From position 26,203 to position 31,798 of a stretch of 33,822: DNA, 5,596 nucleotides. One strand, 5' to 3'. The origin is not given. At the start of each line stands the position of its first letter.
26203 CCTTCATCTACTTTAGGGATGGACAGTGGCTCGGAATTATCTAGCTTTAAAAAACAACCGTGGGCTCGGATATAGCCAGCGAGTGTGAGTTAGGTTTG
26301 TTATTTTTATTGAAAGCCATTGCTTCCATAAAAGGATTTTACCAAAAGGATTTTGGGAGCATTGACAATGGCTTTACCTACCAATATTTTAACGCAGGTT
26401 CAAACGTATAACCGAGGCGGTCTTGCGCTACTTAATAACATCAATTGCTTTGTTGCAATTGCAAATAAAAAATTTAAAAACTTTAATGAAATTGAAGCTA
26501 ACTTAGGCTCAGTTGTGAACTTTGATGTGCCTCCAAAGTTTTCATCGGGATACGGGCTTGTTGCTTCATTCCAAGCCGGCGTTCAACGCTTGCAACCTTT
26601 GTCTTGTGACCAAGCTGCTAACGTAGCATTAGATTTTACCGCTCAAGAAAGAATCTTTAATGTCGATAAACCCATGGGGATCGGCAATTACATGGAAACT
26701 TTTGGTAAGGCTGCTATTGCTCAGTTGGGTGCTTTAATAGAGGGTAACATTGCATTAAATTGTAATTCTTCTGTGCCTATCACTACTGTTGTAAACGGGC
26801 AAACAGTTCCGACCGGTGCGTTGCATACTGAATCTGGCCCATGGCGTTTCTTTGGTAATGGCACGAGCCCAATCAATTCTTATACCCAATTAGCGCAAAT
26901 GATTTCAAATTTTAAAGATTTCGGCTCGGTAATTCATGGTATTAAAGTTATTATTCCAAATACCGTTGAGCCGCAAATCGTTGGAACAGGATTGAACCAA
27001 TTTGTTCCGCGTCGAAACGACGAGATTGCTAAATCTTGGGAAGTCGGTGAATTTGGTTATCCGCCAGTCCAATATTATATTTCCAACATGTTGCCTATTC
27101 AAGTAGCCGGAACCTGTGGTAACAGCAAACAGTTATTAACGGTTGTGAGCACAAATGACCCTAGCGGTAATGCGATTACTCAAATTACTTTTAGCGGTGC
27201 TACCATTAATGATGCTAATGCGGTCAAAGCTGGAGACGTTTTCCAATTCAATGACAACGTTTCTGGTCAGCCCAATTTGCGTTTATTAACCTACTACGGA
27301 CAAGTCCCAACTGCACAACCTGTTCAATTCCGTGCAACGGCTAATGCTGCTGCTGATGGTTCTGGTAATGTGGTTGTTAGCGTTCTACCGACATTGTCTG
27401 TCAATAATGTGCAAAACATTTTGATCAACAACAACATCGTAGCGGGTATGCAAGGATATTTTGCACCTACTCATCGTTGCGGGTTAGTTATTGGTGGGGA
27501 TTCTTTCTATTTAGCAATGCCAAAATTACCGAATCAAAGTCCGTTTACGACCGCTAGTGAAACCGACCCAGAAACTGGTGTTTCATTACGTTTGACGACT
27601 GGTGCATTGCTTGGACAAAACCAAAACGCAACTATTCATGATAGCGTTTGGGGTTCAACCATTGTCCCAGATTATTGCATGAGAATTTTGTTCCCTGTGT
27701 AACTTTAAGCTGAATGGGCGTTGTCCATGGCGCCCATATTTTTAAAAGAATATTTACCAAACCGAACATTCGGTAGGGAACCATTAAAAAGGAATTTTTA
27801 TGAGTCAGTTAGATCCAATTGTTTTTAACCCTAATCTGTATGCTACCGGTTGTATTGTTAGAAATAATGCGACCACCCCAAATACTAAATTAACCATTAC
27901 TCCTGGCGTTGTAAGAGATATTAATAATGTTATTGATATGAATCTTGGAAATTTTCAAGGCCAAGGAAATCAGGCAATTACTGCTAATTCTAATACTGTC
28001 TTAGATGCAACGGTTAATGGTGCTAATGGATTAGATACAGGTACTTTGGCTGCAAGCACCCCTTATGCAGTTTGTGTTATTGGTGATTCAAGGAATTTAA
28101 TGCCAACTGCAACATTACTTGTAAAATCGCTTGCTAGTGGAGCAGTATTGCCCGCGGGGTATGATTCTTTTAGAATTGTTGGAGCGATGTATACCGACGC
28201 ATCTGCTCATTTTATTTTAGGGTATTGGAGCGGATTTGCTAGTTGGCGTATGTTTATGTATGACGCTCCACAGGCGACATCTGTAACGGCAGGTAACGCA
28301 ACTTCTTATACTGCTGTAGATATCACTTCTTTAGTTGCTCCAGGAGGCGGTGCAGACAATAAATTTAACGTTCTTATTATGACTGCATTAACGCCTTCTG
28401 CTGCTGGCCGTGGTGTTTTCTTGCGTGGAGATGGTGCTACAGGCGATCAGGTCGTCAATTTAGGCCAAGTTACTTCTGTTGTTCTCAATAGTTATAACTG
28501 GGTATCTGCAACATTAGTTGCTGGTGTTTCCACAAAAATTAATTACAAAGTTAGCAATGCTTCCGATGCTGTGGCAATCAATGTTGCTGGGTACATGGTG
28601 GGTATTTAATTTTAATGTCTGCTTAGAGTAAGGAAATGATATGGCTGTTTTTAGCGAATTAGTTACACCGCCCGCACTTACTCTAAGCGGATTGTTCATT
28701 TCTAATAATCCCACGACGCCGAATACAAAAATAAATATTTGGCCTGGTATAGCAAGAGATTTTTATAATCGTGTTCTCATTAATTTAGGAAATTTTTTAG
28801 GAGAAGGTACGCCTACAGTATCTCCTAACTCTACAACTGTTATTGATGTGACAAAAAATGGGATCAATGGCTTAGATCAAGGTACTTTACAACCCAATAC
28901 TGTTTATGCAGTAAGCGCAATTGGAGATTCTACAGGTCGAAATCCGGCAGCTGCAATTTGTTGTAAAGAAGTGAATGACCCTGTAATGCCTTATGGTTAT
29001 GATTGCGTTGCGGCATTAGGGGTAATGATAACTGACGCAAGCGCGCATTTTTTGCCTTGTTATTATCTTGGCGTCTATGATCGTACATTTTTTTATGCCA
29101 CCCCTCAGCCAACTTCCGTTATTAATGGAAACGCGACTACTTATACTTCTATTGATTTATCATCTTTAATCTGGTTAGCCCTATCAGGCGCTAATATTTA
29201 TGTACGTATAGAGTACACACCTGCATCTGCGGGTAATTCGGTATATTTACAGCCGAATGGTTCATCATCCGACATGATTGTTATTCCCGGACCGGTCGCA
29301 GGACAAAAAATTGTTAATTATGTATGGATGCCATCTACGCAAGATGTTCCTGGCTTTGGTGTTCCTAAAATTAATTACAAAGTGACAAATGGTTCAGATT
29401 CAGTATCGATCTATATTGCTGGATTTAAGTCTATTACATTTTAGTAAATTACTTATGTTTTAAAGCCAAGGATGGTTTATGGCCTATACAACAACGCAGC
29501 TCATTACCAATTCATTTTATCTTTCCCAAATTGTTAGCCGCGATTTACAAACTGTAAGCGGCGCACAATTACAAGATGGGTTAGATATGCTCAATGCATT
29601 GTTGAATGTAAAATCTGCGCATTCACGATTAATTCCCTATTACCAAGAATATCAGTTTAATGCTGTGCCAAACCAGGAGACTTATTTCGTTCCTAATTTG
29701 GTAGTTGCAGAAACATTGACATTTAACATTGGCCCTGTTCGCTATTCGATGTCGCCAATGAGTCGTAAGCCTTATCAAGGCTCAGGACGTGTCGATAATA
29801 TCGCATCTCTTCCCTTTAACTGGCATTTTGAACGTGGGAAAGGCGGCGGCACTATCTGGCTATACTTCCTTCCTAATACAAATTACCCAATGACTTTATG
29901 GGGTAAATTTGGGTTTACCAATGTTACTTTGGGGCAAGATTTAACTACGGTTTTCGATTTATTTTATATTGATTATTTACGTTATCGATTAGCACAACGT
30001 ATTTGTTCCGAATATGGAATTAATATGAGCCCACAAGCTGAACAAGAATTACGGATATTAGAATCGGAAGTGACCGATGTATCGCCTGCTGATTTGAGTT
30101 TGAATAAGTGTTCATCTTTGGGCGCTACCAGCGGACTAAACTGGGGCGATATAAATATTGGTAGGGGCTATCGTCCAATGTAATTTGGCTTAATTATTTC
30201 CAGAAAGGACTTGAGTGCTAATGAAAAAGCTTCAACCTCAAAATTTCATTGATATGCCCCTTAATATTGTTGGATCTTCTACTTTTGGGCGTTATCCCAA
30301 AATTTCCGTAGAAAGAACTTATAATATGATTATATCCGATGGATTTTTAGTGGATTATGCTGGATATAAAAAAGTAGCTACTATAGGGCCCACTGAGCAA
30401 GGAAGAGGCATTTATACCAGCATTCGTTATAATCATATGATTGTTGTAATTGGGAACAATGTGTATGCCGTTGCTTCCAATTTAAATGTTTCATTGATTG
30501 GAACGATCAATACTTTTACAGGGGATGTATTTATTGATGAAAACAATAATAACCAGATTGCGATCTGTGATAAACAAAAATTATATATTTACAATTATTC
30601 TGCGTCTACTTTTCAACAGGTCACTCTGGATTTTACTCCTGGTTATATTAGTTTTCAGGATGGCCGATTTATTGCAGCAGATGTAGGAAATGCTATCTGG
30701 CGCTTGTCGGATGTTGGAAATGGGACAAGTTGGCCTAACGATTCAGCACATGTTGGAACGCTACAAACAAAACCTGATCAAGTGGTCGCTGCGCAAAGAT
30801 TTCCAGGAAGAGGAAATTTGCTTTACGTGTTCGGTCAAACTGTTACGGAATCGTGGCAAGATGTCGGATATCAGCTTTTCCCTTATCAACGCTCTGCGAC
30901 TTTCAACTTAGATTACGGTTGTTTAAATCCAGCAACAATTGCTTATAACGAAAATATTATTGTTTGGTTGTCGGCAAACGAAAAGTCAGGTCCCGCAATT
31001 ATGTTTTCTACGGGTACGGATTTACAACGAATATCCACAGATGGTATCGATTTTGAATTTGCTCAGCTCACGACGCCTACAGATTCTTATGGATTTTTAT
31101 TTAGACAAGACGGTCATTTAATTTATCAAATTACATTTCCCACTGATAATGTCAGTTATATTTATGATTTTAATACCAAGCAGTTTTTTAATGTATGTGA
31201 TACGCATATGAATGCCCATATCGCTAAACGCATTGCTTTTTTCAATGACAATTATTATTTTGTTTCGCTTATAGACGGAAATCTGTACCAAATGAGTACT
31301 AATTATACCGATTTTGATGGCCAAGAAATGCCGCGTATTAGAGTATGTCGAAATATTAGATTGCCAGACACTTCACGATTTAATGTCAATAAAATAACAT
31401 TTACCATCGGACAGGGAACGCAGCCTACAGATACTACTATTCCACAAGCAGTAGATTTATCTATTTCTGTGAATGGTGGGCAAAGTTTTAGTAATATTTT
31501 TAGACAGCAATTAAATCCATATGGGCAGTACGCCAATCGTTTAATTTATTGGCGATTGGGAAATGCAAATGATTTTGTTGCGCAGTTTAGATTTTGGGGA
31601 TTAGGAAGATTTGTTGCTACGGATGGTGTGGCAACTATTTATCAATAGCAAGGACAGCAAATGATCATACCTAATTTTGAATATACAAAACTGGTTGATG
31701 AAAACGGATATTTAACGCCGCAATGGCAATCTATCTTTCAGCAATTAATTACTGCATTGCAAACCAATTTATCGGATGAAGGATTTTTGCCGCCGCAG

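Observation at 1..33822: Complete integrase-less P22-like podovirus genome with plasmid maintenance genes: candidate podovirus-type phage-plasmid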

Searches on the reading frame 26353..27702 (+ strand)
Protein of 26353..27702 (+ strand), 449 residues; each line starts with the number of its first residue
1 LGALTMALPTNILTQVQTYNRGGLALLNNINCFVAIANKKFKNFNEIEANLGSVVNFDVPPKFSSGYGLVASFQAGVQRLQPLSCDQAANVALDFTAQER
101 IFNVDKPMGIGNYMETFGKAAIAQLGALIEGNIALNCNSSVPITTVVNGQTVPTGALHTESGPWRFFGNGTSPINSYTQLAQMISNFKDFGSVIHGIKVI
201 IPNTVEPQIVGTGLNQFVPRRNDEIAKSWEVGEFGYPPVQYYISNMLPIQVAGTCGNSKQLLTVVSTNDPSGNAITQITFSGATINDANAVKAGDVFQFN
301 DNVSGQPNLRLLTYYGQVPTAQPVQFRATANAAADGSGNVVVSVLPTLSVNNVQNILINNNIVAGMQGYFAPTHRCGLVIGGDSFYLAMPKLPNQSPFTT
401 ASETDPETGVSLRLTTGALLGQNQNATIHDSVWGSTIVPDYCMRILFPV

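Call 7: search_protein_families(library=pfam, max_evalue=0.01, proteins=[window:26353-27702:+])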
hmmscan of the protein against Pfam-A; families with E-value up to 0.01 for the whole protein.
window:26353-27702:+ (449 aa): 0 families

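Call 19: search_protein_families(library=phrogs, max_evalue=0.001, proteins=[window:26353-27702:+])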
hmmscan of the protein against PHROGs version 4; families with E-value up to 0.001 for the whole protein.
window:26353-27702:+ (449 aa): 1 family
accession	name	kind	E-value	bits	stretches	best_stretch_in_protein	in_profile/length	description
phrog_283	-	head and packaging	3.1e-10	40.9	1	11-152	3-141/385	major head protein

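Call 35: search_solved_structures(query=window:26353-27702:+, max_evalue=1)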
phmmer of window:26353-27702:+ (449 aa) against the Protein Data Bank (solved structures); distinct sequences matched with E-value up to 1: 5.
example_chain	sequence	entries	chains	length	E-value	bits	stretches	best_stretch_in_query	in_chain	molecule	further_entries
7sp4_M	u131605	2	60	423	2.5e-06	30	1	167-365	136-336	Gene 5 protein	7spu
5l35_A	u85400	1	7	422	2.5e-06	30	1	167-365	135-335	Gene 5 protein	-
6mpo_A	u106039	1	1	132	0.0027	20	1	276-365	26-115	Gene 5 protein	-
4le3_A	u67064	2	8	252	0.35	13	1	160-205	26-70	Beta-glucanase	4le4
8ajy_B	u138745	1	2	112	0.63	12.2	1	291-341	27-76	Dockerin from ScaH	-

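Call 101: search_protein_families(library=ncbifam, max_evalue=0.001, proteins=[window:26353-27702:+])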
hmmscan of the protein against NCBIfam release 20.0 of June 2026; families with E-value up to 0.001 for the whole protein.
window:26353-27702:+ (449 aa): 0 families

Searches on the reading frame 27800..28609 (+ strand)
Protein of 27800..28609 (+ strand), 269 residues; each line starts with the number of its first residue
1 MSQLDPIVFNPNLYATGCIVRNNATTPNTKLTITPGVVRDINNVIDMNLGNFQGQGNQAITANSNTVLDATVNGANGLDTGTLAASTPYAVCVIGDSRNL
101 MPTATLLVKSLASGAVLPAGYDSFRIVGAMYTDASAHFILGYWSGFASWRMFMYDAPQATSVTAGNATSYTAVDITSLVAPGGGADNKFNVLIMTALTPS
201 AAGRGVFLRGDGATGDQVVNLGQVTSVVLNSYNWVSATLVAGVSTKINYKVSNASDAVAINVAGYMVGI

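Call 7: search_protein_families(library=pfam, max_evalue=0.01, proteins=[window:27800-28609:+])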
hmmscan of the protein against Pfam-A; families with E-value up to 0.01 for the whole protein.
window:27800-28609:+ (269 aa): 0 families

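Call 19: search_protein_families(library=phrogs, max_evalue=0.001, proteins=[window:27800-28609:+])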
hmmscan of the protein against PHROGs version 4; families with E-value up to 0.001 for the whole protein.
window:27800-28609:+ (269 aa): 1 family
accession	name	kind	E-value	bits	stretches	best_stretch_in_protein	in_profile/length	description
phrog_17105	-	unknown function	1.1e-05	25.2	0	65-107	256-298/528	-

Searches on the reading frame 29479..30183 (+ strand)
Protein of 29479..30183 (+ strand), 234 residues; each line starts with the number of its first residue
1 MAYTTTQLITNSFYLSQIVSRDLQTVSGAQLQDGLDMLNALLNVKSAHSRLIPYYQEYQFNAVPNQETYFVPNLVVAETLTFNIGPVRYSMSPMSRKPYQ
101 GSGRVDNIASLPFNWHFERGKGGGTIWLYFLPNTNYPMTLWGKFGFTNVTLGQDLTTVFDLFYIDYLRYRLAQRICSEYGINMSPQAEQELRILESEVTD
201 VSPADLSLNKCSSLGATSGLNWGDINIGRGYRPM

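Call 7: search_protein_families(library=pfam, max_evalue=0.01, proteins=[window:29479-30183:+])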
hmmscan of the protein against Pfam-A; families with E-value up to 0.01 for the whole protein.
window:29479-30183:+ (234 aa): 0 families

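Call 19: search_protein_families(library=phrogs, max_evalue=0.001, proteins=[window:29479-30183:+])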
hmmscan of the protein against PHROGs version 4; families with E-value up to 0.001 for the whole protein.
window:29479-30183:+ (234 aa): 1 family
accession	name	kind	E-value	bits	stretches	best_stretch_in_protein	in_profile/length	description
phrog_12985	-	unknown function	6.1e-05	23.9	1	25-186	23-196/238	-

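Call 49: search_solved_structures(query=window:29479-30183:+, max_evalue=1)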
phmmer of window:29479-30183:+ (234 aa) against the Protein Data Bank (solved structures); distinct sequences matched with E-value up to 1: 0.

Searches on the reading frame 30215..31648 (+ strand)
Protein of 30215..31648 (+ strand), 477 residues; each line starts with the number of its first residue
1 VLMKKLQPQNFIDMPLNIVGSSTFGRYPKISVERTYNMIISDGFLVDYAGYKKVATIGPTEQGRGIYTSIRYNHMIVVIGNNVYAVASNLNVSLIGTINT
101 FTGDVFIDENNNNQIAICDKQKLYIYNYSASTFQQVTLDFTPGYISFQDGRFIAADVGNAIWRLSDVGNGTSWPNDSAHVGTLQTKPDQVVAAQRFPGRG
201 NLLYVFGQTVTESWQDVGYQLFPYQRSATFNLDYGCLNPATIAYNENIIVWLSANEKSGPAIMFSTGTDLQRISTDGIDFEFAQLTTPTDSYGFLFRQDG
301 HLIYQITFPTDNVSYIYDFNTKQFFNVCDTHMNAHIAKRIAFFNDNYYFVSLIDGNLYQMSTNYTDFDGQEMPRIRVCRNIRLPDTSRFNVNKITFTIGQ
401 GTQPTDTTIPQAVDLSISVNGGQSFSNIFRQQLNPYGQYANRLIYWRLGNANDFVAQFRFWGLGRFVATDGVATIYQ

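Call 7: search_protein_families(library=pfam, max_evalue=0.01, proteins=[window:30215-31648:+])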
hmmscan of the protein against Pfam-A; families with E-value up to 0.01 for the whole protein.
window:30215-31648:+ (477 aa): 0 families

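Call 19: search_protein_families(library=phrogs, max_evalue=0.001, proteins=[window:30215-31648:+])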
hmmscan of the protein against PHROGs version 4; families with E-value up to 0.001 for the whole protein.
window:30215-31648:+ (477 aa): 1 family
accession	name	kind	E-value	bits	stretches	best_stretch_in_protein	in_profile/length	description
phrog_578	-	connector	1.5e-51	176.4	1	39-458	37-450/486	head closure Hc3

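Call 36: search_solved_structures(query=window:30215-31648:+, max_evalue=1)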
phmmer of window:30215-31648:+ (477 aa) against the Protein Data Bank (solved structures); distinct sequences matched with E-value up to 1: 2.
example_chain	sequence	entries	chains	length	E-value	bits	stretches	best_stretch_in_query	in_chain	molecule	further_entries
9vyg_M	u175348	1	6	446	3.2e-05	26.2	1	95-303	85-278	Stabilization protein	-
7eeq_1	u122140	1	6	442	0.00034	22.8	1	124-460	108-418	Needle head proteins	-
